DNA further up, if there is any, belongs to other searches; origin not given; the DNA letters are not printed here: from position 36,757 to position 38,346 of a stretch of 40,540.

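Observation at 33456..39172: Candidate undescribed gas-sensing N-oxide/hydroxylamine redox module under a Dnr-type regulator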

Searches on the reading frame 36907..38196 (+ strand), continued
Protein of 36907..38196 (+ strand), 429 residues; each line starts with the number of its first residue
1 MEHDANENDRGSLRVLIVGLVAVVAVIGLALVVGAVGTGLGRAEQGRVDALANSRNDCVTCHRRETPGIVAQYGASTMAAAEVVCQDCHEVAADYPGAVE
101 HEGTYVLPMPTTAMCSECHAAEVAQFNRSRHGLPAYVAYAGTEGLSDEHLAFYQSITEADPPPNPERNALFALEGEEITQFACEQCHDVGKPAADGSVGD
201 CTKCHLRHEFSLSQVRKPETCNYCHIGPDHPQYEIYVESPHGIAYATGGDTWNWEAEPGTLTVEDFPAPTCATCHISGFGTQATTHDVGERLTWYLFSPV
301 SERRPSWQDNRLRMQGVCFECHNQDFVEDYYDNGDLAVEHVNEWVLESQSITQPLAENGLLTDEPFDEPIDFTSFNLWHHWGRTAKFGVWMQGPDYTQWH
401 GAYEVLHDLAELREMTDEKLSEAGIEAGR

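Call 25: search_solved_structures(query=window:36907-38196:+, max_evalue=0.01, show_alignments=3)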
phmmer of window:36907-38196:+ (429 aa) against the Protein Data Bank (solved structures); distinct sequences matched with E-value up to 0.01: 8.
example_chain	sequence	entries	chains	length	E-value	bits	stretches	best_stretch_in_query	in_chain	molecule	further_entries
4qo5_A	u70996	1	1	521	9.8e-32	113.6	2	185-291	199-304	Hypothetical multiheme protein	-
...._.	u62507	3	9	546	1.4e-27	99.9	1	81-369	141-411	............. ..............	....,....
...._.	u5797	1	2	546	1.5e-27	99.8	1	81-369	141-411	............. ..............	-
6m0p_A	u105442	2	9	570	1.7e-27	99.6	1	81-369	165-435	Aerobic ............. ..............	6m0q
6hif_G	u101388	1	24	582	1.3e-17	67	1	200-388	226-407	Hydrazine dehydrogenase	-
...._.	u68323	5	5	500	2.9e-17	65.9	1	177-338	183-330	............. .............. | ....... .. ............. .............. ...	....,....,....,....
6h5l_A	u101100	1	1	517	5.6e-17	64.9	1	179-276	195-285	Similar to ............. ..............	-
6t5e_A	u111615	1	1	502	4.9e-16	61.8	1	182-339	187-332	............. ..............-like protein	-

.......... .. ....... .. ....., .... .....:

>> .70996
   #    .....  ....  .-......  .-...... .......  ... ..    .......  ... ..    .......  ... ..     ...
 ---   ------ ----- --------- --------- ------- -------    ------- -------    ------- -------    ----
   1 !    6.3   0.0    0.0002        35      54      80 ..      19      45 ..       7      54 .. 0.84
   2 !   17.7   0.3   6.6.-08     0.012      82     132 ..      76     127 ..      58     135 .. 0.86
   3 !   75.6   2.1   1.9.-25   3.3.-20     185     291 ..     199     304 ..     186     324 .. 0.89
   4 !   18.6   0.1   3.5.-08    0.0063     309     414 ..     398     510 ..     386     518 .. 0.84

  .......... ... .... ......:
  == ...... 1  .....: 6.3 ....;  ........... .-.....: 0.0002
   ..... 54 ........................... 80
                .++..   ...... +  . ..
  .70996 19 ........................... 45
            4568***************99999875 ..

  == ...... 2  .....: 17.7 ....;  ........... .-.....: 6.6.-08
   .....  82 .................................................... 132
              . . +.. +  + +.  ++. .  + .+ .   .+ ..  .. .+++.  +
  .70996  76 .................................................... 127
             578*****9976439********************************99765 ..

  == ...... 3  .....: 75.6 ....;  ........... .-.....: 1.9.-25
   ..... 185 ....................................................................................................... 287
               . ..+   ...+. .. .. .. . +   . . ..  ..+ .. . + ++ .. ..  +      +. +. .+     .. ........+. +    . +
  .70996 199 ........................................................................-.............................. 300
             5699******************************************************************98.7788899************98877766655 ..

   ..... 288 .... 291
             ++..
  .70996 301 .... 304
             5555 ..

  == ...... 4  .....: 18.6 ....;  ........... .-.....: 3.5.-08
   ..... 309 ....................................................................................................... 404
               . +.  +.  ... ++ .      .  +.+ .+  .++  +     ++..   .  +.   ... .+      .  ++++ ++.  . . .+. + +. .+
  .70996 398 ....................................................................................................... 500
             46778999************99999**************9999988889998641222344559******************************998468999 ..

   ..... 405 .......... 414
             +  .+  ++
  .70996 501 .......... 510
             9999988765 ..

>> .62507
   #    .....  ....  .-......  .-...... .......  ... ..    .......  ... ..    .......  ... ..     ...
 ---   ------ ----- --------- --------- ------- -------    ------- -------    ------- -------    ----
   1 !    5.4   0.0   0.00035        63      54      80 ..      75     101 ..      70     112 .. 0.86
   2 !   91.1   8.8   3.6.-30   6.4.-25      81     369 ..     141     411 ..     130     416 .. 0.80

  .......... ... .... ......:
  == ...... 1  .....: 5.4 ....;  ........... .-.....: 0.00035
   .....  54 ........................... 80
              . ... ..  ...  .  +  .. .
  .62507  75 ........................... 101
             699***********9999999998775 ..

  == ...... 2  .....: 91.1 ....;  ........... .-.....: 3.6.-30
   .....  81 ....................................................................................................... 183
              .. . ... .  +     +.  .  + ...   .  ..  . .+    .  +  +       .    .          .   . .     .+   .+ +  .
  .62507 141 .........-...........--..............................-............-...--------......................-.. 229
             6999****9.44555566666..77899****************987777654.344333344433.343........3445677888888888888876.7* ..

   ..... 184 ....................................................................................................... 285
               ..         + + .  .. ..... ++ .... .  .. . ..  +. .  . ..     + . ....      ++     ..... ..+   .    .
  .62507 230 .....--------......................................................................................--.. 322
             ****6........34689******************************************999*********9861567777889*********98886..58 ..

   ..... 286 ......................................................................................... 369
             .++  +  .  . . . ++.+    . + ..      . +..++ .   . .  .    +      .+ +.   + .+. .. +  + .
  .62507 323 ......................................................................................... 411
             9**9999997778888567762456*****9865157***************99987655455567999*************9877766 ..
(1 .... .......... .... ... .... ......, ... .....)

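Call 26: search_solved_structures(query=A1, max_evalue=0.01, show_alignments=5)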
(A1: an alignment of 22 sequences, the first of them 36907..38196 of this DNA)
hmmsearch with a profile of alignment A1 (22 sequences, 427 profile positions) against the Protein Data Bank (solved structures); distinct sequences matched with E-value up to 0.01: 8.
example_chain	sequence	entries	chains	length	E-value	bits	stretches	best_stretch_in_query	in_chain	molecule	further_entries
4qo5_A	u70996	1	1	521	1.1e-39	139.6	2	82-298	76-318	Hypothetical multiheme protein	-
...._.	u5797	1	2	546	5.8e-31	110.9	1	82-369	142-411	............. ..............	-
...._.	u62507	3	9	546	6.4e-31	110.7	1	82-369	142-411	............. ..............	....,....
6m0p_A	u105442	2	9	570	7.4e-31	110.5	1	82-369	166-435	Aerobic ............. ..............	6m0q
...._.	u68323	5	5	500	2.1e-23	86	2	183-341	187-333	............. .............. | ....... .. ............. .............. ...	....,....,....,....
6h5l_A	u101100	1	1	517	1.6e-22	83.1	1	198-277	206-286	Similar to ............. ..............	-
6t5e_A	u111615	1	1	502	8.5e-22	80.6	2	184-350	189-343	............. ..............-like protein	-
6hif_G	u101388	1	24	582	1.2e-21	80.1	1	200-378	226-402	Hydrazine dehydrogenase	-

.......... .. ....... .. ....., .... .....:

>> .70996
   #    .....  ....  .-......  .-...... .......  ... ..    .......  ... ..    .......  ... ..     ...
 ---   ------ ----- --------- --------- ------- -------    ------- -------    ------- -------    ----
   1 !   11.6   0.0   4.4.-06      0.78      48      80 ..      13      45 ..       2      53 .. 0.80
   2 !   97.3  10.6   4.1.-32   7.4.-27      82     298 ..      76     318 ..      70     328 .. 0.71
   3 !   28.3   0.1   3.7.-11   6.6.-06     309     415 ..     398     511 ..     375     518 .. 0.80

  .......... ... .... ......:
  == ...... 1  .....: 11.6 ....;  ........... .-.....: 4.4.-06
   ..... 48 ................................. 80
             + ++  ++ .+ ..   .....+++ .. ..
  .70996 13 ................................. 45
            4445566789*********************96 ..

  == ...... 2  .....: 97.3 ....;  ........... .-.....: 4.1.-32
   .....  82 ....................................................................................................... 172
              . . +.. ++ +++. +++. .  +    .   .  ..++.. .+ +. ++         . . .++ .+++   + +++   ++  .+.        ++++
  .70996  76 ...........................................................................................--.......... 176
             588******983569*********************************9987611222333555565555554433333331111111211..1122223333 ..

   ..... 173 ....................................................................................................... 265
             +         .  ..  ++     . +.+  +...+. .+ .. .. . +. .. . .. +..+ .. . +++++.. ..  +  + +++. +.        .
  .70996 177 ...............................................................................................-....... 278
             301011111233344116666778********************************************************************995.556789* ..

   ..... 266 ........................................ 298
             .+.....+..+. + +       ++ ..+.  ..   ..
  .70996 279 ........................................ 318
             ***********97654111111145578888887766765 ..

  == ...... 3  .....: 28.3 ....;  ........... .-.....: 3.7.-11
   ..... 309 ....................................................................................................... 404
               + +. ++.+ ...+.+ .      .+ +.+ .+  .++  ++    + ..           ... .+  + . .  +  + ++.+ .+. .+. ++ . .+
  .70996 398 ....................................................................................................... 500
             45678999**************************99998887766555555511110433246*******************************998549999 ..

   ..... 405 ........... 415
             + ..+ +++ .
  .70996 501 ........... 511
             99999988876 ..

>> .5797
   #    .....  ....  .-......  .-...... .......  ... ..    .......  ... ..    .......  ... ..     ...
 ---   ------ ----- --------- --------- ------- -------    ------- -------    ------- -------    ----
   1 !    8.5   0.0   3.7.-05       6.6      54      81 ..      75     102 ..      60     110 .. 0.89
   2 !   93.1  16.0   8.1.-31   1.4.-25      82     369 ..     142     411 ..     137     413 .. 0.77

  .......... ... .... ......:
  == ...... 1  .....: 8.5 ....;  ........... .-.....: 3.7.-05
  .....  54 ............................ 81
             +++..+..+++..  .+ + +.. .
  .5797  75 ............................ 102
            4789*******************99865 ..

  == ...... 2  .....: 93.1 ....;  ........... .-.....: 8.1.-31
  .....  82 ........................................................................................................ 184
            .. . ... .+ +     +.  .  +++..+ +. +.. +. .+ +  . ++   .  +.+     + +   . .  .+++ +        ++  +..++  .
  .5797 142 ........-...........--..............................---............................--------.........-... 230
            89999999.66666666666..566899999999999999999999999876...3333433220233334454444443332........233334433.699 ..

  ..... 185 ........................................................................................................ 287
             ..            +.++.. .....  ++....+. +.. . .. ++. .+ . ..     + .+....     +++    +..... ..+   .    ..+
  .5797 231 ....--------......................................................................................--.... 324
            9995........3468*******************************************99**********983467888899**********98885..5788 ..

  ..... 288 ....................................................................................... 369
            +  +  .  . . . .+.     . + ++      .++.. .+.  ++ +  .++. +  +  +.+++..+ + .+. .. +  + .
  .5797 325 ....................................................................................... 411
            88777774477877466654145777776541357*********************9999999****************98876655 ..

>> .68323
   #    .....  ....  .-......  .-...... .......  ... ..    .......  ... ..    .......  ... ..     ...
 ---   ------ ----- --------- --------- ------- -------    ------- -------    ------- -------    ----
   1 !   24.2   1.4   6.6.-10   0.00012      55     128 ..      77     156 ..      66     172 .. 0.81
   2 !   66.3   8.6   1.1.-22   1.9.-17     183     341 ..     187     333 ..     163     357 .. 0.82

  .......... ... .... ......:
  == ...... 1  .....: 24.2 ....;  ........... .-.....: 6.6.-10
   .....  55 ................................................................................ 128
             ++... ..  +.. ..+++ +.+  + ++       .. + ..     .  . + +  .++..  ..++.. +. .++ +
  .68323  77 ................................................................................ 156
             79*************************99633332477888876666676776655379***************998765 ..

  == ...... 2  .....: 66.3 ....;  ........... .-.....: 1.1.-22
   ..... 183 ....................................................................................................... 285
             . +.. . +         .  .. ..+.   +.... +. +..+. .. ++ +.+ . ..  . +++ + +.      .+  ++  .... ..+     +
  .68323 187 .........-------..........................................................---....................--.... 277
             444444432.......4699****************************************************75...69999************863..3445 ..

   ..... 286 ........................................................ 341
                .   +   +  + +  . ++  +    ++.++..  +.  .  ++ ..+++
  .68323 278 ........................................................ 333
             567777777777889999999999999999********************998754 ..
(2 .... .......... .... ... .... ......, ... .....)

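Call 40: search_protein_families(library=pfam, proteins=[L045:2540-4222:-, L045:1644-2459:-, L020:3826-5502:-, L020:2462-3265:-, L045:5526-6320:+, L045:7157-8377:-, L020:5736-6479:-, L020:6709-7782:-, L020:8698-9708:-], max_evalue=0.0001)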
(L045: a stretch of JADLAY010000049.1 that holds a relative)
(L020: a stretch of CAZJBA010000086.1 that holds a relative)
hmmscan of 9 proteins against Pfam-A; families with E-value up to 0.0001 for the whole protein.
L045:2540-4222:- (560 aa): 4 families
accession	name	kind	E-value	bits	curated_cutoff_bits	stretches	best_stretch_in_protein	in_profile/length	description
PF07731.20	Cu-oxidase_2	-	2.5e-19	69.8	20.4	1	300-390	30-136/137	Multicopper oxidase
PF07732.21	Cu-oxidase_3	-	9.9e-16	58.3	21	1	287-390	11-117/119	Multicopper oxidase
PF00127.26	Copper-bind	-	2.4e-07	31.5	21.2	0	179-220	61-98/99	Copper binding proteins, plastocyanin/azurin family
PF13473.12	Cupredoxin_1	-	1.5e-06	28.6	27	0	146-207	36-95/104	Cupredoxin-like domain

L045:1644-2459:- (271 aa): 1 family
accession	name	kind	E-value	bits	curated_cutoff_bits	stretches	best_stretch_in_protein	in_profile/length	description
PF14256.11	YwiC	-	2.3e-26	92.9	25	1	20-151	1-125/126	YwiC-like protein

L020:3826-5502:- (558 aa): 1 family
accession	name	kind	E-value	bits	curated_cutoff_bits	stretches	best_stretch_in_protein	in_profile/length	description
PF03063.25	Prismane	-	7e-175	583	27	1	3-553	1-512/513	Prismane/CO dehydrogenase family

L020:2462-3265:- (267 aa): 1 family
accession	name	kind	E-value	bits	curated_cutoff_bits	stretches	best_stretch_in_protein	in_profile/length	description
PF02593.20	DUF166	-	7.5e-43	147.1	24.4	1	17-248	3-218/221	Domain of unknown function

L045:5526-6320:+ (264 aa): 0 families

L045:7157-8377:- (406 aa): 0 families

L020:5736-6479:- (247 aa): 3 families
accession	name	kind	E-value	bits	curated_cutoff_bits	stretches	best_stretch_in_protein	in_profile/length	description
PF13545.12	HTH_Crp_2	-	1.6e-17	63.7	27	1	155-226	2-68/70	Crp-like helix-turn-helix domain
PF00027.35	cNMP_binding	-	5.1e-17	62.1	27.5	1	35-121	2-88/89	Cyclic nucleotide-binding domain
PF00325.26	Crp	-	4.7e-08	33.1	21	1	179-209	1-31/32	Bacterial regulatory proteins, crp family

L020:6709-7782:- (357 aa): 0 families

L020:8698-9708:- (336 aa): 0 families

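Call 41: find_encoding_contigs(protein=window:36907-38196:+, flank=10000, max_places=4)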
Protein window:36907-38196:+ (429 aa): 1 contig read that carries it; 1 place shown.
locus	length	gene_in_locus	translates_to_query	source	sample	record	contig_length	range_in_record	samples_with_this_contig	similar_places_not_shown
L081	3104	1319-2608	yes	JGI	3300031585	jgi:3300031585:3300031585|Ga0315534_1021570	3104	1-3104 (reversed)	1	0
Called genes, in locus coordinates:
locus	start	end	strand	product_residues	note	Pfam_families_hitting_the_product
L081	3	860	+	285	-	?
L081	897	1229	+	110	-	PF07883:Cupin_2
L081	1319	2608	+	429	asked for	PF13435:Cytochrome_C554 (faint), PF14522:Cytochrome_C7 (faint), PF13447:Multi-haem_cyto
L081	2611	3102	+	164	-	?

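Call 62: search_protein_families(library=pfam, proteins=[L047:9116-9820:+, L047:12349-13278:+, L047:13344-13688:+, L047:13858-16590:+, L047:8240-9076:+, L063:218-703:+, L063:1279-1668:+, L063:5316-5963:+, L063:6167-7339:+], max_evalue=0.001)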
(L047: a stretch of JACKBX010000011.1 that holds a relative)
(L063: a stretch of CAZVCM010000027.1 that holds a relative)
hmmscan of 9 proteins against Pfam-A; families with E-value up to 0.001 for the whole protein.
L047:9116-9820:+ (234 aa): 4 families
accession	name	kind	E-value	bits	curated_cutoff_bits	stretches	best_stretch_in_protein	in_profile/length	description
PF00027.35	cNMP_binding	-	3.8e-19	68.9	27.5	1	37-124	2-89/89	Cyclic nucleotide-binding domain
PF13545.12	HTH_Crp_2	-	1.8e-15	57.1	27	1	157-222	2-64/70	Crp-like helix-turn-helix domain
PF00325.26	Crp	-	1.9e-06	28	21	1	179-210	1-32/32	Bacterial regulatory proteins, crp family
PF12802.13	MarR_2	-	2.2e-05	25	27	1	177-212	19-52/61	MarR family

L047:12349-13278:+ (309 aa): 1 family
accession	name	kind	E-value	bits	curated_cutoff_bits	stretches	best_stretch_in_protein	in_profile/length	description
PF11563.14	Protoglobin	-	6.6e-11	42.9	25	1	29-192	2-156/158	Protoglobin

L047:13344-13688:+ (114 aa): 0 families

L047:13858-16590:+ (910 aa): 3 families
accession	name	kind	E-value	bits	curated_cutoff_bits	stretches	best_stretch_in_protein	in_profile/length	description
PF02896.24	PEP-utilizers_C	-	4.2e-76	256.4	22.8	1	565-905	20-291/293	PEP-utilising enzyme, PEP-binding domain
PF01326.24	PPDK_N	-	7e-50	170.6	27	3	77-303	83-223/328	Pyruvate phosphate dikinase, AMP/ATP-binding domain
PF00391.29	PEP-utilizers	-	7.1e-25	86.8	23.1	1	436-517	3-72/72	PEP-utilising enzyme, mobile domain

L047:8240-9076:+ (278 aa): 1 family
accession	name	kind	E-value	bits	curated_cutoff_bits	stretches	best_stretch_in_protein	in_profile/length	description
PF00582.32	Usp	-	8.8e-19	68.9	24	1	8-155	2-138/141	Universal stress protein family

L063:218-703:+ (161 aa): 0 families

L063:1279-1668:+ (129 aa): 1 family
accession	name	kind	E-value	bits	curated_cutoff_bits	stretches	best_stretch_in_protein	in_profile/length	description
PF01796.24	OB_ChsH2_C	-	2.6e-20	72.6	27.1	1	43-104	3-65/65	ChsH2, C-terminal OB-fold domain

L063:5316-5963:+ (215 aa): 0 families

L063:6167-7339:+ (390 aa): 4 families
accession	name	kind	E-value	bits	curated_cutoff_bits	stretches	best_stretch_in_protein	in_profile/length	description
PF01476.26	LysM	-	2.5e-27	95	20.9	2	345-390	1-43/43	LysM domain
PF23473.1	LysM3_LYK4_5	-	7.6e-12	45.6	29.3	1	344-380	4-40/48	LYK4/5 LysM3 domain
PF23446.1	LysM1_NFP_LYK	-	9.2e-07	30.1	36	0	282-318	17-54/60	NFP/LYK LysM1 domain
PF23462.1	LysM3_NFP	-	3.2e-05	24.8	28.1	0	344-373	4-33/48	NFP LysM3 domain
